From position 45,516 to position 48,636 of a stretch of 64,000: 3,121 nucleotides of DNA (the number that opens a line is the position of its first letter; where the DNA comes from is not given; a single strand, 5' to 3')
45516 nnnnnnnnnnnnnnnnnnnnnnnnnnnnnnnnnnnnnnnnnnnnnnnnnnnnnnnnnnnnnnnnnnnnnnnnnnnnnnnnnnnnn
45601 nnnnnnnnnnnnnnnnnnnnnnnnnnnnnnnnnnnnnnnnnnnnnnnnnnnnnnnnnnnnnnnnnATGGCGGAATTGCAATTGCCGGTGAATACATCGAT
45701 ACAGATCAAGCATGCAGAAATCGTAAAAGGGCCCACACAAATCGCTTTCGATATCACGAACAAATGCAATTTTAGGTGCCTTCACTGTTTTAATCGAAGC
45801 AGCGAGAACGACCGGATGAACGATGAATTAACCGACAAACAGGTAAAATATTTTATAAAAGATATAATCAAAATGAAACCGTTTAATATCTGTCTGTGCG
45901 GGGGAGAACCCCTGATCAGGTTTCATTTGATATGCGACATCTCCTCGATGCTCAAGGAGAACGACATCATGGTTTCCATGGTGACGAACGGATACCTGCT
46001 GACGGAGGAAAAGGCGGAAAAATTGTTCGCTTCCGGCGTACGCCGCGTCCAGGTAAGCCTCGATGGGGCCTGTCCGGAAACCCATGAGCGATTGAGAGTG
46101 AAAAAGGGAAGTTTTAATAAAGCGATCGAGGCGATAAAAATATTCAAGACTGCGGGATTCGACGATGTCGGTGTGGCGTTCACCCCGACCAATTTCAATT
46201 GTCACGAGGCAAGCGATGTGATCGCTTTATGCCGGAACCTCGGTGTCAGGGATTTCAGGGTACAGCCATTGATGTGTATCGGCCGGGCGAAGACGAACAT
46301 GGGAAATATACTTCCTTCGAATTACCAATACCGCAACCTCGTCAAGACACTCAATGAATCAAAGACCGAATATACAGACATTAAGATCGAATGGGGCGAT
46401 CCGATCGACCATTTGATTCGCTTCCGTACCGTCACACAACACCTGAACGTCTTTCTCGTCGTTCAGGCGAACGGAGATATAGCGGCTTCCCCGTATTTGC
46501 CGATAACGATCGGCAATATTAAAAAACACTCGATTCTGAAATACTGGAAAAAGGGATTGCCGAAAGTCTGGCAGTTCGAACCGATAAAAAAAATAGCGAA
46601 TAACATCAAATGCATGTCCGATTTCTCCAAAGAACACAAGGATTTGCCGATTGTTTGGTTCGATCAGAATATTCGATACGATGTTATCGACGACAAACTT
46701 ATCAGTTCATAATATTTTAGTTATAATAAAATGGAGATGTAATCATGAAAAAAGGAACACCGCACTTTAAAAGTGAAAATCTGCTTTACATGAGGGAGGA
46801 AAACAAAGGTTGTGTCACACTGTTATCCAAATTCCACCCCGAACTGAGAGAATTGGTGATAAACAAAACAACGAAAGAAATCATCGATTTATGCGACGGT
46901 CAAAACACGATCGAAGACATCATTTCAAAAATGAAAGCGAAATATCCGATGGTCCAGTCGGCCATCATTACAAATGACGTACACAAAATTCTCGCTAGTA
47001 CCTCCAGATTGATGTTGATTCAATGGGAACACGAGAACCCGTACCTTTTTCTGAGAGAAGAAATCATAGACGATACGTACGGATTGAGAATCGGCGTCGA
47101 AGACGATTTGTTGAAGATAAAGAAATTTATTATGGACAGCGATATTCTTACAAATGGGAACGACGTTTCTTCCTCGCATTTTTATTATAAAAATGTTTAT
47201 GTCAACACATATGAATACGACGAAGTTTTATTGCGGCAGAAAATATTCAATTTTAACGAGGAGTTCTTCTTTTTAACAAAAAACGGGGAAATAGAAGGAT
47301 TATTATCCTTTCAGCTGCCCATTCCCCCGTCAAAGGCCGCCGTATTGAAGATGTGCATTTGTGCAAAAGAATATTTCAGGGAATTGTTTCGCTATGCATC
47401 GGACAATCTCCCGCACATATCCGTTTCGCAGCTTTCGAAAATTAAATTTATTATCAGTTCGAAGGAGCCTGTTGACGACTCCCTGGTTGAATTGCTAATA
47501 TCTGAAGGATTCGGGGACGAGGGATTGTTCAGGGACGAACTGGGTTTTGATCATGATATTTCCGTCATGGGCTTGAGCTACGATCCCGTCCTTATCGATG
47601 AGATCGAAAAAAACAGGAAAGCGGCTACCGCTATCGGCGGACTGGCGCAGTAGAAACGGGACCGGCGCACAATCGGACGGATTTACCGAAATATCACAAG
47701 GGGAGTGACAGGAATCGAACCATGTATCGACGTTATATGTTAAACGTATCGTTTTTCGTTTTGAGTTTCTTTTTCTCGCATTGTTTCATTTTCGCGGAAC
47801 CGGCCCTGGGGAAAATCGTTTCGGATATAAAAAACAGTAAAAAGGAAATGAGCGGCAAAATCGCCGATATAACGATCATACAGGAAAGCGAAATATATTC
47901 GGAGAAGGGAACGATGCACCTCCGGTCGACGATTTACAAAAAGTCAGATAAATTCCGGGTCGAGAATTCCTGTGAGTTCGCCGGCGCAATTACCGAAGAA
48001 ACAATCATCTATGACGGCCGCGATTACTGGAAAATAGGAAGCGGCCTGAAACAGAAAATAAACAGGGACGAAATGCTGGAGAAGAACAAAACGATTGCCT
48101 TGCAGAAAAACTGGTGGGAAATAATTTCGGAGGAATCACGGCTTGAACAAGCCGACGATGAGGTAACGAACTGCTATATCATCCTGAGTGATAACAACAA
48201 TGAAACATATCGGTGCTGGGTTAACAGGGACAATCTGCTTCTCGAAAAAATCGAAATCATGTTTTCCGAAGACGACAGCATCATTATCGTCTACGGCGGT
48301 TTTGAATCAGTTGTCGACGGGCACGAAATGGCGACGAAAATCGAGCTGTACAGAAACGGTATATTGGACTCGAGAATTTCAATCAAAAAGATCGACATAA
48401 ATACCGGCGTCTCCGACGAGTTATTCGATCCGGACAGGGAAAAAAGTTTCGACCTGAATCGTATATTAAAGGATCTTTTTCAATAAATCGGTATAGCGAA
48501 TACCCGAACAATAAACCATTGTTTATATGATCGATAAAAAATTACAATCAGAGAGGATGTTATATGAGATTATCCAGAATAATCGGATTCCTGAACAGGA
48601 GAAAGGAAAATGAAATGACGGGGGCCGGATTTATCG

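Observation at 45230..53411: Candidate novel RiPP/bacteriocin gene cluster: GG-leader precursor, radical SAM maturase, RRE protein, ABC exporter, C39 peptidase and CPBP immunity protein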

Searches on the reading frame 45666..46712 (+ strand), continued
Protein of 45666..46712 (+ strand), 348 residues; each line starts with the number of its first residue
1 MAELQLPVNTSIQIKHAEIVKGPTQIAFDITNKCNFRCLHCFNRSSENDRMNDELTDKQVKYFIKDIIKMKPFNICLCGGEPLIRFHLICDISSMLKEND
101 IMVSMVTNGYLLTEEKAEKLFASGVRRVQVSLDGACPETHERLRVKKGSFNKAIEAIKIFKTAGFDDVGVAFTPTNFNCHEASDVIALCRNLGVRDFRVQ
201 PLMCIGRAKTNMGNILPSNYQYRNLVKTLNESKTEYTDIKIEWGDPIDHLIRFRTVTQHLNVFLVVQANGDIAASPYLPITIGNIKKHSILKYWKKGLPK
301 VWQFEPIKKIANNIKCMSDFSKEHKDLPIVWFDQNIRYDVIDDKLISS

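Call 27: find_encoding_contigs(protein=P0002, flank=10000, max_places=2)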
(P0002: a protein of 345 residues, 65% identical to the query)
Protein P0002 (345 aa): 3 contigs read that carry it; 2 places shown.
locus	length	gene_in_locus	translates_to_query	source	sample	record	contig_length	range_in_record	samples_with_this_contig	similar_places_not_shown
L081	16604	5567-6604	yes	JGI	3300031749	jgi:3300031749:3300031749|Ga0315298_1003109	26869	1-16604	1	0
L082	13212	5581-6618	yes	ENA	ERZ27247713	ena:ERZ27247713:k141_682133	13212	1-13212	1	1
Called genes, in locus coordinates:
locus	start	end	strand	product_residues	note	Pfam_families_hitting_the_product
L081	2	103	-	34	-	?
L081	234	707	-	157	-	-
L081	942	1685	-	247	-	PF03740:PdxJ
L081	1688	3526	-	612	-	PF07719:TPR_2 (faint), PF14853:Fis1_TPR_C (faint)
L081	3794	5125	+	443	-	PF25060:ARM_TT21_2nd (faint), PF13181:TPR_8 (weak), PF12895:ANAPC3 (weak), PF07719:TPR_2 (weak), PF12895:ANAPC3, PF14559:TPR_19 (weak), PF00515:TPR_1 (weak), PF07719:TPR_2 (weak), +9 more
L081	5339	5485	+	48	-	-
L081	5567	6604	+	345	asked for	PF13353:Fer4_12, PF04055:Radical_SAM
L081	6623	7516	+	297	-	PF05402:PqqD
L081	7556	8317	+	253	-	-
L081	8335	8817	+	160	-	-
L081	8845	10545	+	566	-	PF00664:ABC_membrane, PF00005:ABC_tran, PF02463:SMC_N (weak)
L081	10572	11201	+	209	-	PF03412:Peptidase_C39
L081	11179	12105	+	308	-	-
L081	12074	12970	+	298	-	PF02517:Rce1-like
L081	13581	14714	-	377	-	-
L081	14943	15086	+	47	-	-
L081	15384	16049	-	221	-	-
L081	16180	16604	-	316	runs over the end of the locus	PF01118:Semialdhyde_dh, PF22698:Semialdhyde_dhC_1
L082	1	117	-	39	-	?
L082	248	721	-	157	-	-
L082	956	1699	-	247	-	PF03740:PdxJ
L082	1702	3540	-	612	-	PF07719:TPR_2 (faint), PF14853:Fis1_TPR_C (faint)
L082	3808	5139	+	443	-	PF25060:ARM_TT21_2nd (faint), PF13181:TPR_8 (weak), PF12895:ANAPC3 (weak), PF07719:TPR_2 (weak), PF12895:ANAPC3, PF14559:TPR_19 (weak), PF00515:TPR_1 (weak), PF07719:TPR_2 (weak), +9 more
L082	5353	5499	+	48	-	-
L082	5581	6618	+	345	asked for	PF13353:Fer4_12, PF04055:Radical_SAM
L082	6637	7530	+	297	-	PF05402:PqqD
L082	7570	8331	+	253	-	-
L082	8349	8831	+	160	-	-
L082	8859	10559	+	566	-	PF00664:ABC_membrane, PF00005:ABC_tran, PF02463:SMC_N (weak)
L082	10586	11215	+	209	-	PF03412:Peptidase_C39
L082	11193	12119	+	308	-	-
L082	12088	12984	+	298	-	PF02517:Rce1-like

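Call 28: find_encoding_contigs(protein=P0004, flank=10000, max_places=2)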
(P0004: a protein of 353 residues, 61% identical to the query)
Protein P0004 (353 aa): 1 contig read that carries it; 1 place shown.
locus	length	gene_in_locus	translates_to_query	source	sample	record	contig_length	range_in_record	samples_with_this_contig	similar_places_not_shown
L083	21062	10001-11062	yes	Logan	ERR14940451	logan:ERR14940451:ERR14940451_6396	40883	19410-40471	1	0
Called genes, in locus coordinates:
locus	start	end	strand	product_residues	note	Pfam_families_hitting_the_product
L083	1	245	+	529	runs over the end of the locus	PF17203:sCache_3_2, PF00672:HAMP, PF00015:MCPsignal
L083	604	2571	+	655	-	PF00672:HAMP, PF00015:MCPsignal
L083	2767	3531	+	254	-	PF01416:PseudoU_synth_1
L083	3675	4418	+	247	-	PF13145:Rotamase_2, PF13616:Rotamase_3, PF00639:Rotamase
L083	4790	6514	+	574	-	PF00664:ABC_membrane, PF00005:ABC_tran, PF02463:SMC_N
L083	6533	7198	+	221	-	PF03412:Peptidase_C39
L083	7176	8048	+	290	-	-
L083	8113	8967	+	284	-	PF02517:Rce1-like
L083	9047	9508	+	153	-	-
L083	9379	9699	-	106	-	-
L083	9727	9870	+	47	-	-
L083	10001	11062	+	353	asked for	PF13353:Fer4_12, PF04055:Radical_SAM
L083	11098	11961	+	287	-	PF05402:PqqD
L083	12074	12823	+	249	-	-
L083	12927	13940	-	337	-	PF27663:Spore_coat_YutH, PF01636:APH (weak)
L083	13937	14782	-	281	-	PF02811:PHP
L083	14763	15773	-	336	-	PF27663:Spore_coat_YutH, PF01636:APH, PF01633:Choline_kinase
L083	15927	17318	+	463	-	PF02878:PGM_PMM_I, PF02879:PGM_PMM_II, PF02880:PGM_PMM_III, PF00408:PGM_PMM_IV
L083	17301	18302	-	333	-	PF27663:Spore_coat_YutH, PF01636:APH, PF02958:EcKL (weak)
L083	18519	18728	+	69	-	-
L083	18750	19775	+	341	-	PF27663:Spore_coat_YutH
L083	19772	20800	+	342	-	PF27663:Spore_coat_YutH, PF01636:APH, PF02958:EcKL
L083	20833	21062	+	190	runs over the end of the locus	PF00149:Metallophos, PF12850:Metallophos_2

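Call 86: search_protein_families(library=pfam, proteins=[L022:13396-14784:+, L022:14927-16711:+, L032:7094-9097:+, L029:1112-2665:+, L001:3991-4650:+, L002:3973-4491:+, L010:4321-4614:+, L013:13314-14897:+], max_evalue=0.001)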
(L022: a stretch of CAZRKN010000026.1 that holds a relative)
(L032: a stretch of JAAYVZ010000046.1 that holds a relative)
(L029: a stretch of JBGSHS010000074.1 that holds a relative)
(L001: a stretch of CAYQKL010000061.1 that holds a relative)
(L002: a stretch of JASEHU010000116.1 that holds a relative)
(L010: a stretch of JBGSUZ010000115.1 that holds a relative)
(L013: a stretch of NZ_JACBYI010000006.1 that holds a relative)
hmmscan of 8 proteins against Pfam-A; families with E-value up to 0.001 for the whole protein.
L022:13396-14784:+ (462 aa): 3 families
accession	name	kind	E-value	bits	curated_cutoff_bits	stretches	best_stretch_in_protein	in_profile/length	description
PF04055.27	Radical_SAM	-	2e-12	48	29.5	1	202-369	2-165/166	Radical SAM superfamily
PF02310.24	B12-binding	-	4.2e-10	39.9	32.1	1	21-140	11-119/121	B12 binding domain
PF08497.15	Radical_SAM_N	-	0.00069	19.4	25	0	119-193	154-224/301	Radical SAM N-terminal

L022:14927-16711:+ (594 aa): 2 families
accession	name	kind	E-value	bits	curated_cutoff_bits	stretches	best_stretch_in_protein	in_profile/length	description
PF04055.27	Radical_SAM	-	4.7e-19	69.6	29.5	1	219-382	1-166/166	Radical SAM superfamily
PF02310.24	B12-binding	-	1.2e-07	32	32.1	1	38-156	13-118/121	B12 binding domain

L032:7094-9097:+ (667 aa): 2 families
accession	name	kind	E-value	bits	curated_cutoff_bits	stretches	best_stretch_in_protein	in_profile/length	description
PF04055.27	Radical_SAM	-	4.1e-17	63.3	29.5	1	365-530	2-165/166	Radical SAM superfamily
PF02310.24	B12-binding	-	1.1e-14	54.7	32.1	1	194-305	11-120/121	B12 binding domain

L029:1112-2665:+ (517 aa): 2 families
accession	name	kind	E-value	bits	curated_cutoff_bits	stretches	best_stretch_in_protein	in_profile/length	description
PF04055.27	Radical_SAM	-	1.1e-14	55.4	29.5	1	213-378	2-165/166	Radical SAM superfamily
PF02310.24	B12-binding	-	5.6e-13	49.2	32.1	1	41-153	10-120/121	B12 binding domain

L001:3991-4650:+ (219 aa): 1 family
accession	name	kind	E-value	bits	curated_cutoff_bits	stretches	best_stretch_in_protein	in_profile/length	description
PF11306.15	DUF3108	-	4.3e-06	27.1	26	1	57-175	50-168/209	Protein of unknown function (DUF3108)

L002:3973-4491:+ (172 aa): 2 families
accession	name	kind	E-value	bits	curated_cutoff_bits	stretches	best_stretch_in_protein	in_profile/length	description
PF10882.14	bPH_5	-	9.2e-18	64.6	22.5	1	68-164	1-98/100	Bacterial PH domain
PF06713.17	bPH_4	-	1.9e-11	44.3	22.9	1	69-110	2-43/74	Bacterial PH domain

L010:4321-4614:+ (97 aa): 2 families
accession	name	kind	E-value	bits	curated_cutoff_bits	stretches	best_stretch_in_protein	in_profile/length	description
PF07853.16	DUF1648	-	2.4e-09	37.2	28.7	1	15-61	2-49/49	Domain of unknown function (DUF1648)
PF09815.14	XK-related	-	0.00097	18.6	24.8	1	11-95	222-296/337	XK-related protein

L013:13314-14897:+ (527 aa): 0 families

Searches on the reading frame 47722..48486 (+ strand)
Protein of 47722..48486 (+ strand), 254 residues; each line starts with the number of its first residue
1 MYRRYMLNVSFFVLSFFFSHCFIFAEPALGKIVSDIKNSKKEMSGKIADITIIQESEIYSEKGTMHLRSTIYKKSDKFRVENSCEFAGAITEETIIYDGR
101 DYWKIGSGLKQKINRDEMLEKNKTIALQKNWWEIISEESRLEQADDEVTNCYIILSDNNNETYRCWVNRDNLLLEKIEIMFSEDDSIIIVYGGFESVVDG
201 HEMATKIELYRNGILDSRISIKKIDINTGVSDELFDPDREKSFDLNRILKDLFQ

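Call 3: search_protein_families(library=pfam, proteins=[window:47722-48486:+], max_evalue=0.1)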
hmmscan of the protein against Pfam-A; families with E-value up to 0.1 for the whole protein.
window:47722-48486:+ (254 aa): 1 family
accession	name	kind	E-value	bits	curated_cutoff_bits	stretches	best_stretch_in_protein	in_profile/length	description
PF17131.11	LolA_like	-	0.0064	16.6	30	1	148-237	83-179/184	Outer membrane lipoprotein-sorting protein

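Call 4: search_protein_families(library=ncbifam, proteins=[window:47722-48486:+], max_evalue=0.1)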
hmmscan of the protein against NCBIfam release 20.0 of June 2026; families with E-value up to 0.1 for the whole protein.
window:47722-48486:+ (254 aa): 0 families

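Call 54: search_solved_structures(query=window:47722-48486:+, max_evalue=10)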
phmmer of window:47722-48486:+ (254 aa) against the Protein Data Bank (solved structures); distinct sequences matched with E-value up to 10: 1.
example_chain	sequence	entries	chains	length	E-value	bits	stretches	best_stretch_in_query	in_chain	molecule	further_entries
3gn4_A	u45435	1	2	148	0.31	13.5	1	30-84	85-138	Myosin-VI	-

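Call 62: search_protein_families(library=pfam, alignment_id=A5, max_evalue=0.1)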
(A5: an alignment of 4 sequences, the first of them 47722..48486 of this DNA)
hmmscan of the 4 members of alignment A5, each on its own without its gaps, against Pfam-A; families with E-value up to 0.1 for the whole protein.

A. member 1, window:47722-48486:+ (254 aa): 1 family
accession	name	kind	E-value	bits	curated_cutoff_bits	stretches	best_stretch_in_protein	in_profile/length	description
PF17131.11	LolA_like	-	0.0064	16.6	30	1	148-237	83-179/184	Outer membrane lipoprotein-sorting protein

B. families by the number of members that match (of 4 scanned): 3 families
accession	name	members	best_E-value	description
PF17131.11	LolA_like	4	1.1e-08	Outer membrane lipoprotein-sorting protein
PF18333.6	ssDNA_DBD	1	0.00043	Non-canonical single-stranded DNA-binding domain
PF09865.15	DUF2092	1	0.0015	Predicted periplasmic protein (DUF2092)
